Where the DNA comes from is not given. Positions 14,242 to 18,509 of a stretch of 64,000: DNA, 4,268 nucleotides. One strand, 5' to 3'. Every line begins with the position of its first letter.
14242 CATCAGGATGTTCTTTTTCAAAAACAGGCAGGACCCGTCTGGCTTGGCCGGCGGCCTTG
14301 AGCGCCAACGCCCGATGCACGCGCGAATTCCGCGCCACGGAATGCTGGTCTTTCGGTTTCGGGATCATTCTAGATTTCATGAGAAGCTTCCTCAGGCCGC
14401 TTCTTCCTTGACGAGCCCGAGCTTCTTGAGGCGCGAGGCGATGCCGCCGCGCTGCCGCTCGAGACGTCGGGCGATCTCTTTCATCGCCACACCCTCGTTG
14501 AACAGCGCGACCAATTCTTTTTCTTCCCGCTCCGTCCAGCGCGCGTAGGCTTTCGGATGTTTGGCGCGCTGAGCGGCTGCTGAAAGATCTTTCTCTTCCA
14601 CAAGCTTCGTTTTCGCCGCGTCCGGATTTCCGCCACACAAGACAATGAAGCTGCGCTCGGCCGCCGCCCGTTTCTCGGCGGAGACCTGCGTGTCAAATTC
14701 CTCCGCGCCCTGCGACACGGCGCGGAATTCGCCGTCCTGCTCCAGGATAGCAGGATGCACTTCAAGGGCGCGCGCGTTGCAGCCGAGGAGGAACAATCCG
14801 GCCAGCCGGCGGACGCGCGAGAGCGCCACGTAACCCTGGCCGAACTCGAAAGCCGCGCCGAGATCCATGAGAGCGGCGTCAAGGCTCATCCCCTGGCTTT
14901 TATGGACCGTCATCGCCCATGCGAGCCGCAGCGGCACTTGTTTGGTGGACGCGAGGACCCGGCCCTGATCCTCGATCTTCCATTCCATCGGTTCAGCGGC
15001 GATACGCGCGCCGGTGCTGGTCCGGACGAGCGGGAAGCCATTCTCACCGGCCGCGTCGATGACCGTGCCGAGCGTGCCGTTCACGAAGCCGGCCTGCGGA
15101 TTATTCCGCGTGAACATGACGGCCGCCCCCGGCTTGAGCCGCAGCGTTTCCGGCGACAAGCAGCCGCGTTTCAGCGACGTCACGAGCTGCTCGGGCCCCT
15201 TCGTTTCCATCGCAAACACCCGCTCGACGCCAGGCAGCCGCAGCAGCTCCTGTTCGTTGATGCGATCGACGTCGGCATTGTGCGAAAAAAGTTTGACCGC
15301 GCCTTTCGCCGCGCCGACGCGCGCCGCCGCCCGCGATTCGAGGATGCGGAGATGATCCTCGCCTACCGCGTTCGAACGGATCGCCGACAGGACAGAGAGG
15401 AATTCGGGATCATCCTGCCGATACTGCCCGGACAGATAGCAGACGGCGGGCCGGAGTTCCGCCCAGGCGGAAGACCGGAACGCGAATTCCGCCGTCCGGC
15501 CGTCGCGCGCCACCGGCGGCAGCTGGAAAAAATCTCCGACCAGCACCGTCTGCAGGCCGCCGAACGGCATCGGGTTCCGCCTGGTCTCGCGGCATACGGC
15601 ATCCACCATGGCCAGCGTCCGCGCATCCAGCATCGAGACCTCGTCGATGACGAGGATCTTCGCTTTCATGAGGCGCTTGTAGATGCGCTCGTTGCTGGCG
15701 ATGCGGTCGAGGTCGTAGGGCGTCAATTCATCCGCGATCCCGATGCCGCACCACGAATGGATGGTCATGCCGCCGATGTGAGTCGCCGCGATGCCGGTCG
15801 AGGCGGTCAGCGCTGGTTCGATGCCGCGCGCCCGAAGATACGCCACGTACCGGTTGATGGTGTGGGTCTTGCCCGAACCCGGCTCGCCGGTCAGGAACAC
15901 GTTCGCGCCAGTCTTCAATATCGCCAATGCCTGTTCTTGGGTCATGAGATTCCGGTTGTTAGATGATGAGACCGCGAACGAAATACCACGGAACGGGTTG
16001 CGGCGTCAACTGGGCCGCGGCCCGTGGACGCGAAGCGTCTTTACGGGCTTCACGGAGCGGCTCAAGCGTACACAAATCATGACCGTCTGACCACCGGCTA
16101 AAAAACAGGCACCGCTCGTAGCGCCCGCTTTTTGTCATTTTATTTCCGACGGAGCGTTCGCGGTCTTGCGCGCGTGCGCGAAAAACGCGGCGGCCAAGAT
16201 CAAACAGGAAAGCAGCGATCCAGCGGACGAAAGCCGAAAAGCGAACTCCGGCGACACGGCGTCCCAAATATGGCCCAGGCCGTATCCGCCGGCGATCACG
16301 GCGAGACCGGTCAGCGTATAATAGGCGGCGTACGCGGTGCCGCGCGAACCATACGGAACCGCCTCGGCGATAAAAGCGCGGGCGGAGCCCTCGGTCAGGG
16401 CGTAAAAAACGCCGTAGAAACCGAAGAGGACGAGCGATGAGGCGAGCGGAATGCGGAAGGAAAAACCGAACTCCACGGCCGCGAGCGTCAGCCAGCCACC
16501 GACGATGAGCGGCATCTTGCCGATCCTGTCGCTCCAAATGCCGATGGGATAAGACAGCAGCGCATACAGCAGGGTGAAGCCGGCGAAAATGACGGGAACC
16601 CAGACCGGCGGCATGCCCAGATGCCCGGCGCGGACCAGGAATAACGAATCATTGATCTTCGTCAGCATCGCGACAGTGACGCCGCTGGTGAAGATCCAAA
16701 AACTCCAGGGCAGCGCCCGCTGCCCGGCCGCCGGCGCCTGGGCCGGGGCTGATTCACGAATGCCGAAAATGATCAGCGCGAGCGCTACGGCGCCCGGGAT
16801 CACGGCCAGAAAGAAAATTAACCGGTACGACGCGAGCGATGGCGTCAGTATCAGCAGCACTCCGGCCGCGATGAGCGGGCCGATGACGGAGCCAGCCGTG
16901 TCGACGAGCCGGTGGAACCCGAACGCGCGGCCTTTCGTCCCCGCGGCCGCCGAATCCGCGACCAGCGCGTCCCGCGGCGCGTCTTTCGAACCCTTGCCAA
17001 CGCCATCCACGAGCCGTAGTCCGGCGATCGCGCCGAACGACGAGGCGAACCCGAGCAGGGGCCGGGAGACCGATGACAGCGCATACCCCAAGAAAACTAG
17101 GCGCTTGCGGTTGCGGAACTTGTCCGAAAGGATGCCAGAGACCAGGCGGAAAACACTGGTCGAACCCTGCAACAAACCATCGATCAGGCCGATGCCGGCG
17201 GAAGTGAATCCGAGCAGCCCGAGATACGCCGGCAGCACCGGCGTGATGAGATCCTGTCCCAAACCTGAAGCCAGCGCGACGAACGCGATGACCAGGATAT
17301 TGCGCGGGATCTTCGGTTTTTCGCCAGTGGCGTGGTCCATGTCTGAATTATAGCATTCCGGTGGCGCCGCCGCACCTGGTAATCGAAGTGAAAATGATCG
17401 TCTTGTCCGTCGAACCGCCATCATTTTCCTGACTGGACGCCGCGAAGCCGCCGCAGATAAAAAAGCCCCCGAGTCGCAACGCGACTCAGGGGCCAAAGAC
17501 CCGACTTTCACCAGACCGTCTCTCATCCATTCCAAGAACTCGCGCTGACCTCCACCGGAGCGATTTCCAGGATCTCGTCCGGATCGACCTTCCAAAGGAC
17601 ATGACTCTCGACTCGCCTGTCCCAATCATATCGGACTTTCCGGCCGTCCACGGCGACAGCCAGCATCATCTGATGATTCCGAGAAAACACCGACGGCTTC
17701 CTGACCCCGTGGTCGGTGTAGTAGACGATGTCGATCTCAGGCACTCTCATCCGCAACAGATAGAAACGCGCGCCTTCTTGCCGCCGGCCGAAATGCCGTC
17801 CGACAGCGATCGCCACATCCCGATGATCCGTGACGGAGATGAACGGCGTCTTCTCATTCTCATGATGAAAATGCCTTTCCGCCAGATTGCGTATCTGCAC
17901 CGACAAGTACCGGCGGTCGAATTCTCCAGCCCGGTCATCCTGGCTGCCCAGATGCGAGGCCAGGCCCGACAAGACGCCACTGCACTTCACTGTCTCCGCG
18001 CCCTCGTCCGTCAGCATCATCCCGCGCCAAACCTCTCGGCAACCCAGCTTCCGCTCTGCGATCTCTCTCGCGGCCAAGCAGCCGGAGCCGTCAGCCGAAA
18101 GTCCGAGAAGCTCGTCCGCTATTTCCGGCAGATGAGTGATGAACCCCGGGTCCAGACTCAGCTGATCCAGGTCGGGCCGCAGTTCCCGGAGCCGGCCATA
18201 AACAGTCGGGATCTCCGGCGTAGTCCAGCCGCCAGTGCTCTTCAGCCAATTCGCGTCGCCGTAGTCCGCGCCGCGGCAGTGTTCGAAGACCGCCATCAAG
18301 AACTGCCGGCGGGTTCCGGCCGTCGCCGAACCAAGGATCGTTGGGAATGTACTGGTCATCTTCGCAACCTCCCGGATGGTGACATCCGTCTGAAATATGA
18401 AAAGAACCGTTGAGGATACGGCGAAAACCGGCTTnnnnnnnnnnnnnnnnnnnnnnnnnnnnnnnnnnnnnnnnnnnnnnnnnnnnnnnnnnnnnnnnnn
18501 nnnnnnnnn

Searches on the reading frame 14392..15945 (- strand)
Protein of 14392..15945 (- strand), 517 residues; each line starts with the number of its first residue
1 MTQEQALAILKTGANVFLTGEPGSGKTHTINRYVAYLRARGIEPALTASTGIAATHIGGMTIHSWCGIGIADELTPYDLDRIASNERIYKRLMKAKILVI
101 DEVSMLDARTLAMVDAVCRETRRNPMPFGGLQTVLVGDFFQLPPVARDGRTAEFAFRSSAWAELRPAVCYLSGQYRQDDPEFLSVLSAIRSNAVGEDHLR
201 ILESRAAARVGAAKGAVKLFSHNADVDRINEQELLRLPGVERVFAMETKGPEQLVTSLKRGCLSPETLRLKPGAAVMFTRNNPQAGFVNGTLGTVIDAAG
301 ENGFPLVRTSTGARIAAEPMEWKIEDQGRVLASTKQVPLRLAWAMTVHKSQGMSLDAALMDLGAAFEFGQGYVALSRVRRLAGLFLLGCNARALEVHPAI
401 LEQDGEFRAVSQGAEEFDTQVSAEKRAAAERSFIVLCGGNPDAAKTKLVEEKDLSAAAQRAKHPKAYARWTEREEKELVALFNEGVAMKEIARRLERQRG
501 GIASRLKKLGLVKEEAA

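Call 76: search_protein_families(library=pfam, proteins=[window:14392-15945:-], max_evalue=0.001)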
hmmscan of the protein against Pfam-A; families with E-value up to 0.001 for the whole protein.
window:14392-15945:- (517 aa): 11 families
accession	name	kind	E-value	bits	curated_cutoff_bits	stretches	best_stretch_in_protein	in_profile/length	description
PF05970.20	PIF1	-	2e-32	113.1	25.9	1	9-178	18-190/223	PIF1-like helicase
PF13245.12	AAA_19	-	3.4e-16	60.1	25.1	1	3-146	1-133/134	AAA domain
PF13604.12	AAA_30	-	4.7e-15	56.3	27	1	3-205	6-183/191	AAA domain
PF21530.3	Pif1_2B_dom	-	4.8e-08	33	23.9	1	255-296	3-45/47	DNA helicase Pif1, 2B domain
PF13191.12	AAA_16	-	1.4e-05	26.1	32.6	0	13-41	22-52/167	AAA ATPase domain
PF13401.12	AAA_22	-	3e-05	24.8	27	1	13-137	5-122/130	AAA domain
PF07728.20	AAA_5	-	4.1e-05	24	22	1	15-132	1-104/139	AAA domain (dynein-related subfamily)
PF13086.12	AAA_11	-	9.6e-05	22.7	27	0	9-38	13-42/257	AAA domain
PF20720.3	nSTAND3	-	0.00026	21.1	27.2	1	4-44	8-48/155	Novel STAND NTPase 3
PF02689.20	Herpes_Helicase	-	0.00033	19.2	27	0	324-380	712-770/808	Helicase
PF03266.21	NTPase_1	-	0.00034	20.9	23.9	0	15-42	1-28/168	NTPase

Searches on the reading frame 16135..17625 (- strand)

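Call 76: search_protein_families(library=pfam, proteins=[window:16135-17625:-], max_evalue=0.001)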
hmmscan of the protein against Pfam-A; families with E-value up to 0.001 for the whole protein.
window:16135-17625:- (496 aa): 2 families
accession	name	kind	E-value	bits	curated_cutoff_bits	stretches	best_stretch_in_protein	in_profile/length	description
PF07690.21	MFS_1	-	1e-32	113.9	33.4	2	113-310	1-206/347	Major Facilitator Superfamily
PF12832.13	MFS_1_like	-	0.00032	20.3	25.2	0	127-248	18-140/373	MFS_1 like family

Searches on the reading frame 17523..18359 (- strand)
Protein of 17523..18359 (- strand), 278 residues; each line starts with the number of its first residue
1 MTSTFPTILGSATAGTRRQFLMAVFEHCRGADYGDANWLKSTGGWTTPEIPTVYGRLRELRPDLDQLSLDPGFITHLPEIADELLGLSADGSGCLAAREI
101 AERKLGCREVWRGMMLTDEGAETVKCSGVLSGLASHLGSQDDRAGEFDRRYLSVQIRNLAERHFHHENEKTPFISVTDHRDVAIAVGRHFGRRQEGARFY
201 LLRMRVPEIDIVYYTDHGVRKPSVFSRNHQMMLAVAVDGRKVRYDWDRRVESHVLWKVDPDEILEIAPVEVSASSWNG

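Call 76: search_protein_families(library=pfam, proteins=[window:17523-18359:-], max_evalue=0.001)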
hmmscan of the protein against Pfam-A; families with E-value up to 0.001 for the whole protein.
window:17523-18359:- (278 aa): 1 family
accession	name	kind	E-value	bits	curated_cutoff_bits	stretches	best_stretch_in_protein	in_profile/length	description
PF24494.1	DUF7587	-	3.6e-05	24.4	27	1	153-206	43-93/146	Domain of unknown function (DUF7587)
